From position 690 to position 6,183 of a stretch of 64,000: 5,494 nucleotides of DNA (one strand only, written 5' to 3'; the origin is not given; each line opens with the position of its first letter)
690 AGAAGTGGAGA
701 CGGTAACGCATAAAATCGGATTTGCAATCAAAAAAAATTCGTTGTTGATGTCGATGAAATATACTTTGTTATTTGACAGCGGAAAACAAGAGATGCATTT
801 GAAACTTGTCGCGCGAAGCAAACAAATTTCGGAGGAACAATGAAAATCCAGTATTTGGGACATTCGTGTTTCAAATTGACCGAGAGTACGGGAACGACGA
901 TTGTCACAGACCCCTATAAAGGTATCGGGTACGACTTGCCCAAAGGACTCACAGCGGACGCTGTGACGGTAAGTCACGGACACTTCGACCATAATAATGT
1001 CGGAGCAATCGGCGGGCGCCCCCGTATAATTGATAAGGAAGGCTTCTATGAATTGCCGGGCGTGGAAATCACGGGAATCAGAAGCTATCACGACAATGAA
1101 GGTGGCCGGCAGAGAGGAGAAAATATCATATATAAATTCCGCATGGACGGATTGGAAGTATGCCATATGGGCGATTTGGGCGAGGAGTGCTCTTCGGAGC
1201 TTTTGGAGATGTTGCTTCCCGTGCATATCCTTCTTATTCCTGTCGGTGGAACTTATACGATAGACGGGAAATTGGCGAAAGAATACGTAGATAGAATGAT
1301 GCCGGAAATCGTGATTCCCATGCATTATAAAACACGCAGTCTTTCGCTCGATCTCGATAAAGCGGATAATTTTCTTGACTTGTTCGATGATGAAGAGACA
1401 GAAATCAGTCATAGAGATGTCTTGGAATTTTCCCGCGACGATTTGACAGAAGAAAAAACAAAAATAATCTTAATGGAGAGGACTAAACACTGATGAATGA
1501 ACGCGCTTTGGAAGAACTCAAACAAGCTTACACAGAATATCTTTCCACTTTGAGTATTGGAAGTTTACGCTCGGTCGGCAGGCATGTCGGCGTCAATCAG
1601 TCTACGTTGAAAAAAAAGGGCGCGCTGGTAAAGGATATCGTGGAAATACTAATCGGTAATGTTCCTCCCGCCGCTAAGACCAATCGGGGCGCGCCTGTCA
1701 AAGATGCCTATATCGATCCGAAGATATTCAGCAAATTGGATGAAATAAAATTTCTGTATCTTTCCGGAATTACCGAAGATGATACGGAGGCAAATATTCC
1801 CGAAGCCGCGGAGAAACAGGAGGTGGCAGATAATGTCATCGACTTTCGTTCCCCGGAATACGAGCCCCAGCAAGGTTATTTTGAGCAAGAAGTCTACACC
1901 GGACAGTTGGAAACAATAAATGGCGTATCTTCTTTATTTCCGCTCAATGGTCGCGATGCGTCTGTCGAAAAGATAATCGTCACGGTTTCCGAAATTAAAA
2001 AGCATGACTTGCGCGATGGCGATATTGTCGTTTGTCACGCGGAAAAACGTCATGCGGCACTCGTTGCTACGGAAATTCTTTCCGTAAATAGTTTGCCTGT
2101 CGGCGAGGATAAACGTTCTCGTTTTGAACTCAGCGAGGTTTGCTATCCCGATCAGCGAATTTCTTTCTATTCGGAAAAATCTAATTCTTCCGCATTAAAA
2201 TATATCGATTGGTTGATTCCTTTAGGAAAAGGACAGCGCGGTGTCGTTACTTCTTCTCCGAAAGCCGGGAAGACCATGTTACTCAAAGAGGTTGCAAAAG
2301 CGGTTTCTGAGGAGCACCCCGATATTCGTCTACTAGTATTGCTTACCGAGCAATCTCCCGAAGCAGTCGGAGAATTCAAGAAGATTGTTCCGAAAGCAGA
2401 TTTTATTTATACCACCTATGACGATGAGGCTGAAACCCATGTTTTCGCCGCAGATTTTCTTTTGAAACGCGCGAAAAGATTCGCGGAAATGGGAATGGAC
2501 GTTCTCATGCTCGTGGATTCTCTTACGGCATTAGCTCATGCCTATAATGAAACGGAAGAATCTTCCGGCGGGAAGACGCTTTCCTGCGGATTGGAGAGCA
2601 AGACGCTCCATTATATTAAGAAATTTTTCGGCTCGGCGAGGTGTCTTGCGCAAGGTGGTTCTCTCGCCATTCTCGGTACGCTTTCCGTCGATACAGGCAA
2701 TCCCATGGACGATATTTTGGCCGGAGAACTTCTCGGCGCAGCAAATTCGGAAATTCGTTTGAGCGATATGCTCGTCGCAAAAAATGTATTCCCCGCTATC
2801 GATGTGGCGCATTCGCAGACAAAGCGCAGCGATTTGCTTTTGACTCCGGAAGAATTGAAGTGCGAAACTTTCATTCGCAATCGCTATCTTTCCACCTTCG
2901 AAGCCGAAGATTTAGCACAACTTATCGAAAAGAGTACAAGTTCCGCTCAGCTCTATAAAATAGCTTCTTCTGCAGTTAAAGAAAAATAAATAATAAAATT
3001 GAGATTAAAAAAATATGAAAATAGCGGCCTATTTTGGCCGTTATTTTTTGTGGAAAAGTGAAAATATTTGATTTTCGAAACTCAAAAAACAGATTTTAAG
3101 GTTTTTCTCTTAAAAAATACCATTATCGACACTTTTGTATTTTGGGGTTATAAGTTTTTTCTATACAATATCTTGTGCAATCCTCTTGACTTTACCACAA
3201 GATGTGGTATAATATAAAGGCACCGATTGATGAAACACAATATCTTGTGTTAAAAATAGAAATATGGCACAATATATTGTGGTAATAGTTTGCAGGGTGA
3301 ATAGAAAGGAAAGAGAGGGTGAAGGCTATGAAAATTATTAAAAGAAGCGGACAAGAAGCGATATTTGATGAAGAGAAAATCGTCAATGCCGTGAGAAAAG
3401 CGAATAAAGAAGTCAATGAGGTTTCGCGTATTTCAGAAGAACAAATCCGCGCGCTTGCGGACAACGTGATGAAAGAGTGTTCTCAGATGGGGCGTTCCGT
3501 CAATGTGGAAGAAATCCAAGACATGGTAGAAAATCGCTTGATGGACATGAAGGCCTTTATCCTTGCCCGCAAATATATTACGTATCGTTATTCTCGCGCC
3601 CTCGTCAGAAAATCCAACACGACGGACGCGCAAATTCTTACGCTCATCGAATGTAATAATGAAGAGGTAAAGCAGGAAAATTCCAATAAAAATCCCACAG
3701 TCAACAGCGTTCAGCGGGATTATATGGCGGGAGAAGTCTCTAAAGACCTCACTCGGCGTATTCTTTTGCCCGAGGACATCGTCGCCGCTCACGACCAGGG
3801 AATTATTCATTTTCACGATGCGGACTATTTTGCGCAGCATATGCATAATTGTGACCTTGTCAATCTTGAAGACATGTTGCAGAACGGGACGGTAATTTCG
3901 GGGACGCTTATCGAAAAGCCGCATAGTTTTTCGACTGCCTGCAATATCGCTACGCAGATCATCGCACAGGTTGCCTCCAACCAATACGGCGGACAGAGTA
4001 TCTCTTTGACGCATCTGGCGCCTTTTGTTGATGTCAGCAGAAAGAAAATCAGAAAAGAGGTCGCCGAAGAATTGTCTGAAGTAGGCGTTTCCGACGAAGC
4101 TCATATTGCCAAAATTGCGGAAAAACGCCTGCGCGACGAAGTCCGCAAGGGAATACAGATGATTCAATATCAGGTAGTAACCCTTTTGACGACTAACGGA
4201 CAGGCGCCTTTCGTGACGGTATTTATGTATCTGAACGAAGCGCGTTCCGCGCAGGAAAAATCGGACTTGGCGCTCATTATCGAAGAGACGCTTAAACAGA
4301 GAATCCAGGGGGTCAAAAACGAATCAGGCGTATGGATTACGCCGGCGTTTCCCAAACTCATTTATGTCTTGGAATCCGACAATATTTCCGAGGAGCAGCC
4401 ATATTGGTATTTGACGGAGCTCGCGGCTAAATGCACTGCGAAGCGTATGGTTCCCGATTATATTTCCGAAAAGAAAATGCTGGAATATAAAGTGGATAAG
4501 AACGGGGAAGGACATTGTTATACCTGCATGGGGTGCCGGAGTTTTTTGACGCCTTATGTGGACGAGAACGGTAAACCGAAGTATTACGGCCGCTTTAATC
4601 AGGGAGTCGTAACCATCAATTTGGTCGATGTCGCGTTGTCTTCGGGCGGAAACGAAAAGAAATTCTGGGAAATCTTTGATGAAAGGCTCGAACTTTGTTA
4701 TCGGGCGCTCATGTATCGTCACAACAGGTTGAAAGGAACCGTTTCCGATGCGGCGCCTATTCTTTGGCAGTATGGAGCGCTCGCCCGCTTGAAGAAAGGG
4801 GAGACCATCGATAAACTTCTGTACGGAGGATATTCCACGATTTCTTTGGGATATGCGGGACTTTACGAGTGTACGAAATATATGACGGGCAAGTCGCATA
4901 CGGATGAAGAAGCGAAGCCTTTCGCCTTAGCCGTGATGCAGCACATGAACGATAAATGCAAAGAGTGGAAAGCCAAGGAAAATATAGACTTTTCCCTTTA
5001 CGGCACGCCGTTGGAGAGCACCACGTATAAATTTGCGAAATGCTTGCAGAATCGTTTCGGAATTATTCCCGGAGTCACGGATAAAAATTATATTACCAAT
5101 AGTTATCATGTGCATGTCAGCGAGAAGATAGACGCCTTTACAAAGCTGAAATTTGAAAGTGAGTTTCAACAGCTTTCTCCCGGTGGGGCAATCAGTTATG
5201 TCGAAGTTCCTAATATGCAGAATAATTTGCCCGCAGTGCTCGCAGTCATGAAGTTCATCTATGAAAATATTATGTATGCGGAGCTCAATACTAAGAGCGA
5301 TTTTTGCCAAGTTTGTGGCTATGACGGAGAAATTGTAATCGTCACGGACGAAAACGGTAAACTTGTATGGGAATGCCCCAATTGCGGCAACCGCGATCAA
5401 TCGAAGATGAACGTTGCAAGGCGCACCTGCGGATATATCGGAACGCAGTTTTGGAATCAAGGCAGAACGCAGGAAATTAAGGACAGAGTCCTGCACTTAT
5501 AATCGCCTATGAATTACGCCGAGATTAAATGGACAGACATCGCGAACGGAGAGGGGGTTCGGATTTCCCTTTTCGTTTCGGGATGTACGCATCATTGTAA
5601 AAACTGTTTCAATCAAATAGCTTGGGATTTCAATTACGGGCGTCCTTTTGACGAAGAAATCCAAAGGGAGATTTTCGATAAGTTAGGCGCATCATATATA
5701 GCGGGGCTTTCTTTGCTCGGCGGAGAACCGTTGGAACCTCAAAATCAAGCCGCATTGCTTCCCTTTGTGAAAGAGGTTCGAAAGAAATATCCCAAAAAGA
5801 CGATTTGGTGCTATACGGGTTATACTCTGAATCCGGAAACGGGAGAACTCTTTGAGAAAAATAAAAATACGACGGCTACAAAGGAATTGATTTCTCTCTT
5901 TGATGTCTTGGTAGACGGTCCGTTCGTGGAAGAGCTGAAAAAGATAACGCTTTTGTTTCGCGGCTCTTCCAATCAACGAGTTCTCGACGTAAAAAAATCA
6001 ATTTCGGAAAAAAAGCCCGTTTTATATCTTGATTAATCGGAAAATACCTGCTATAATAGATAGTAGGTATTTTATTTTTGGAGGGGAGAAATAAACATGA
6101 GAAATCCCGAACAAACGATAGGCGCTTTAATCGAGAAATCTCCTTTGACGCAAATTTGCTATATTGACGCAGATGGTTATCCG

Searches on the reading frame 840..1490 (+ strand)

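Call 56: search_protein_families(library=pfam, proteins=[window:840-1490:+], max_evalue=0.0001)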
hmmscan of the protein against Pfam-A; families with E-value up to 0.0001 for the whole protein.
window:840-1490:+ (217 aa): 2 families
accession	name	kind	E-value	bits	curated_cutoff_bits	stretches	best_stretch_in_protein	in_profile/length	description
PF13483.12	Lactamase_B_3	-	5.4e-51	173.2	24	1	2-162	1-160/160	Beta-lactamase superfamily domain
PF12706.13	Lactamase_B_2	-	1.8e-08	34.7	27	1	66-163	92-200/200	Beta-lactamase superfamily domain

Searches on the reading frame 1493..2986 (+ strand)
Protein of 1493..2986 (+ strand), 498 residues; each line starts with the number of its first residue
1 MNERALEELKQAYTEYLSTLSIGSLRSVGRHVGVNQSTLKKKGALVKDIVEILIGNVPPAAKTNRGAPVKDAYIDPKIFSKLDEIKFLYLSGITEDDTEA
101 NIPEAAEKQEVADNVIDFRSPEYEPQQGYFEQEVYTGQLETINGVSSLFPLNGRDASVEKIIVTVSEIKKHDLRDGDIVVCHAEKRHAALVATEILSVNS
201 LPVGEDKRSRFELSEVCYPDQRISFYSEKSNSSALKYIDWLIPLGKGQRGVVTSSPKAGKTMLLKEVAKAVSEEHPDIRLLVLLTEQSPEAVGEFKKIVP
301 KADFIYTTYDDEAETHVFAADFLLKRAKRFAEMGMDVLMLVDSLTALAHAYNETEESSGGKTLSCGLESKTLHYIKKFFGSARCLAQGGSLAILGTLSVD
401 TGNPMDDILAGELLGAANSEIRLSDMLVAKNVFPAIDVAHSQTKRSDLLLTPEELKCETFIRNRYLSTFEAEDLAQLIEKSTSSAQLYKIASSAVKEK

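Call 56: search_protein_families(library=pfam, proteins=[window:1493-2986:+], max_evalue=0.0001)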
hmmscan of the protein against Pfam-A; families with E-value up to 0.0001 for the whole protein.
window:1493-2986:+ (498 aa): 1 family
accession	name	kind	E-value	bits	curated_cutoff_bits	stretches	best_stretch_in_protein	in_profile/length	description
PF00006.31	ATP-synt_ab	-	4.4e-23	82.5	29.5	1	235-441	2-211/213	ATP synthase alpha/beta family, nucleotide-binding domain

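Call 73: find_encoding_contigs(protein=window:1493-2986:+, flank=10000, max_places=1)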
Protein window:1493-2986:+ (498 aa): 24 contigs read that carry it; 1 place shown.
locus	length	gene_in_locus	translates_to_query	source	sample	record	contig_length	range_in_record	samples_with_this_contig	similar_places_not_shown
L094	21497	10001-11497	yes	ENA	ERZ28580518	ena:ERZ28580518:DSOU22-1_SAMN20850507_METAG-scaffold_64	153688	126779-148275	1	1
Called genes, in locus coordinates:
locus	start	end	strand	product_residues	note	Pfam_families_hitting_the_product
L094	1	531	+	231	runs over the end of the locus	PF00702:Hydrolase, PF13419:HAD_2, PF13242:Hydrolase_like (weak)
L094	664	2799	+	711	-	PF02518:HATPase_c, PF00204:DNA_gyraseB, PF01751:Toprim, PF00986:DNA_gyraseB_C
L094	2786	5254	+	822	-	PF00521:DNA_topoisoIV, PF03989:DNA_gyraseA_C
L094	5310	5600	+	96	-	PF12116:SpoIIID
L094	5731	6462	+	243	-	PF08241:Methyltransf_11, PF13649:Methyltransf_25 (weak)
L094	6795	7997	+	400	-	PF00753:Lactamase_B, PF19583:ODP, PF00258:Flavodoxin_1 (weak)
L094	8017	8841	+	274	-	PF03446:NAD_binding_2 (weak), PF03807:F420_oxidored, PF02153:PDH_N, PF20463:PDH_C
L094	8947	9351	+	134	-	PF09148:DUF1934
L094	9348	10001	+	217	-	PF13483:Lactamase_B_3, PF12706:Lactamase_B_2 (weak)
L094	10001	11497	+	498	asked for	PF00006:ATP-synt_ab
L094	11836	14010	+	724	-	PF03477:ATP-cone, PF13597:NRDD, PF01228:Gly_radical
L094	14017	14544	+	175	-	PF13353:Fer4_12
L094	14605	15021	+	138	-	PF01243:PNPOx_N, PF16242:Pyrid_ox_like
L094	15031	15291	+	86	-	-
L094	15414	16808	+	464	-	PF04932:Wzy_C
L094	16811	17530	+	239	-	-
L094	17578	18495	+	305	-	PF00781:DAGK_cat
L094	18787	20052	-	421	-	PF14659:Phage_int_SAM_3 (weak), PF22022:Phage_int_M (weak), PF00589:Phage_integrase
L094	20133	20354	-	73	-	-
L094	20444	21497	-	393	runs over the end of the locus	-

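Call 75: search_protein_families(library=ncbifam, proteins=[L094:5310-5597:+, L094:8947-9348:+, window:1493-2986:+], max_evalue=0.00001)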
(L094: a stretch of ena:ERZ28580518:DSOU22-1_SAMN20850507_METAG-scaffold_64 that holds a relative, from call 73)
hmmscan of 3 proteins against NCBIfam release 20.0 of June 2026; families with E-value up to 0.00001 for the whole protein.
L094:5310-5597:+ (96 aa): 1 family
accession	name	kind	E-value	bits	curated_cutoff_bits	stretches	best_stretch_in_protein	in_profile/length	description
TIGR02844.1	spore_III_D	equivalog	1.4e-28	99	111.5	1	11-88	2-79/80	sporulation transcriptional regulator SpoIIID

L094:8947-9348:+ (134 aa): 0 families

window:1493-2986:+ (498 aa): 20 families
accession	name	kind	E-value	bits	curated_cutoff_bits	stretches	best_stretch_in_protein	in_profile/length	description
NF006886.1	PRK09376.1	equivalog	7.9e-86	288.4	315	1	17-481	6-399/413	transcription termination factor Rho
TIGR00767.1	rho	equivalog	3.6e-79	266.6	509.45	1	16-479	5-398/415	transcription termination factor Rho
NF041509.1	paralog_Rho2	exception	3.6e-72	243.6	628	1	150-476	15-341/360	transcription termination factor Rho, short form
TIGR01026.1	fliI_yscN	subfamily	1.3e-18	67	379.5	1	233-475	149-391/440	FliI/YscN family ATPase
TIGR02546.1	III_secr_ATP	equivalog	3.3e-18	65.6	604.75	1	233-477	132-376/423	type III secretion system ATPase SctN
TIGR03496.1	FliI_clade1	equivalog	1.3e-17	63.7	619.1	1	235-476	125-368/414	flagellar protein export ATPase FliI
TIGR03497.1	FliI_clade2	equivalog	2.1e-16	59.9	629.8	1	233-485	123-375/413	flagellar protein export ATPase FliI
NF006012.0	PRK08149.1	equivalog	6.7e-15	54.9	594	1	232-463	139-370/431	type III secretion system ATPase SctN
TIGR03498.1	FliI_clade3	equivalog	5.9e-14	51.6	587.45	1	234-475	127-370/418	flagellar protein export ATPase FliI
NF006575.0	PRK09099.1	subfamily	1.5e-13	50.3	706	1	228-485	146-403/443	type III secretion system ATPase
NF005391.0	PRK06936.1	equivalog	1.6e-13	50.3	657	1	232-476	147-391/439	type III secretion system ATPase SctN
NF005765.0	PRK07594.1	equivalog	3.2e-11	42.6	715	1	235-469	143-376/433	EscN/YscN/HrcN family type III secretion system ATPase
NF006290.1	PRK08472.1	equivalog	4.2e-11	42.3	644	1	232-463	142-373/433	flagellar protein export ATPase FliI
NF005295.0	PRK06820.1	equivalog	5.4e-11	42.1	690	1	234-463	150-379/440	EscN/YscN/HrcN family type III secretion system ATPase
NF005535.1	PRK07196.1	equivalog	1.9e-09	37.1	715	1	236-466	146-377/434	flagellar protein export ATPase FliI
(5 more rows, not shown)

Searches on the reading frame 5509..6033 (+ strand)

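Call 56: search_protein_families(library=pfam, proteins=[window:5509-6033:+], max_evalue=0.0001)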
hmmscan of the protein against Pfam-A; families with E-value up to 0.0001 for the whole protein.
window:5509-6033:+ (175 aa): 2 families
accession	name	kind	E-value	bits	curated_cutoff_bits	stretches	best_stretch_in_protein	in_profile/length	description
PF13353.11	Fer4_12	-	2.8e-50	170.6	22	1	12-158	1-136/137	4Fe-4S single cluster domain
PF04055.27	Radical_SAM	-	3.3e-05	24.6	29.5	1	22-119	3-101/166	Radical SAM superfamily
